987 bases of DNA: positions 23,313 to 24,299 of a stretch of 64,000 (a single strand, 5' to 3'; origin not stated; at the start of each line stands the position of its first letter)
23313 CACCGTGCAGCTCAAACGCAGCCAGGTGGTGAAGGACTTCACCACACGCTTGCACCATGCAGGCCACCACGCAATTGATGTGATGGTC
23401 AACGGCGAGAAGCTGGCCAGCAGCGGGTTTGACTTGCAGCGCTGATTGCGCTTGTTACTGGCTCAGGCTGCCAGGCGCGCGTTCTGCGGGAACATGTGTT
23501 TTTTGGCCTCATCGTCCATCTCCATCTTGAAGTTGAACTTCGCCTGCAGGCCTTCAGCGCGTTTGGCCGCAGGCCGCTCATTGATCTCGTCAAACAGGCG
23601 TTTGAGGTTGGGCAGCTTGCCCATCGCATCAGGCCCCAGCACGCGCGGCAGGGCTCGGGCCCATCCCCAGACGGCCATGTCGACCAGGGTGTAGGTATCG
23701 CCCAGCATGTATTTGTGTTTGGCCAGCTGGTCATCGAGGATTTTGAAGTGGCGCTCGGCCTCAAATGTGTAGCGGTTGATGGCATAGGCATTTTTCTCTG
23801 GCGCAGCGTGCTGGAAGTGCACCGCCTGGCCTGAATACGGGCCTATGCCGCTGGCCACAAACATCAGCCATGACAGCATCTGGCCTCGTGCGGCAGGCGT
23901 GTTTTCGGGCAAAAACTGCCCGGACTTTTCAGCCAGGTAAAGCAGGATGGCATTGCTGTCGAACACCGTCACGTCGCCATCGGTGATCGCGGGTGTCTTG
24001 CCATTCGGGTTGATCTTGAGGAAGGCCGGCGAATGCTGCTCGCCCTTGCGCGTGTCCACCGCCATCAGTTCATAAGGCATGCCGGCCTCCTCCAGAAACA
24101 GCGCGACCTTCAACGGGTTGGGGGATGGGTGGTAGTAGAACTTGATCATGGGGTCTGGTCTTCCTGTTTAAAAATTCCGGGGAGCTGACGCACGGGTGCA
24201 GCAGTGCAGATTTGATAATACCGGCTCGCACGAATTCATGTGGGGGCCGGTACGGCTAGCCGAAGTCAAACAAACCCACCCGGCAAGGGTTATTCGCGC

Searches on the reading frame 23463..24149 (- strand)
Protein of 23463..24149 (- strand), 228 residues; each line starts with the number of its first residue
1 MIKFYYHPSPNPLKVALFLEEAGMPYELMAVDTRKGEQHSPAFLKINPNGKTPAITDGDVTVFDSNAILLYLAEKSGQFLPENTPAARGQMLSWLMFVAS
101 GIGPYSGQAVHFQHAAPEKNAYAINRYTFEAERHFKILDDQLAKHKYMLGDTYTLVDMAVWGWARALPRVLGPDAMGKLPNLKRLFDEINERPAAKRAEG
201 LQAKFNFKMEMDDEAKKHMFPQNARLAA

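Call 90: search_protein_families(library=pfam, proteins=[window:23463-24149:-], max_evalue=0.01)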
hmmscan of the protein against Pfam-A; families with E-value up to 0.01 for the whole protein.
window:23463-24149:- (228 aa): 8 families
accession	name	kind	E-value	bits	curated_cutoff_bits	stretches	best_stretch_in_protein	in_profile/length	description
PF02798.26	GST_N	-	1.7e-16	60.8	20.9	1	3-74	4-76/76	Glutathione S-transferase, N-terminal domain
PF13409.12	GST_N_2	-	4.5e-15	56.4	25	1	9-74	2-69/70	Glutathione S-transferase, N-terminal domain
PF13417.12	GST_N_3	-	1.2e-11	45.2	22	1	6-77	4-72/75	Glutathione S-transferase, N-terminal domain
PF00043.30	GST_C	-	4.3e-09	36.9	20.7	1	130-193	30-93/93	Glutathione S-transferase, C-terminal domain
PF14497.11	GST_C_3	-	5.6e-08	33.4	21.6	1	123-194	24-96/104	Glutathione S-transferase, C-terminal domain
PF13410.11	GST_C_2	-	7e-07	29.7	24.9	1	130-187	10-68/69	Glutathione S-transferase, C-terminal domain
PF17172.10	GST_N_4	-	0.00046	21.3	30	1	10-95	1-78/99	Glutathione S-transferase N-terminal domain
PF17171.9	GST_C_6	-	0.00077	19.6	28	1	131-167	1-37/64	Glutathione S-transferase, C-terminal domain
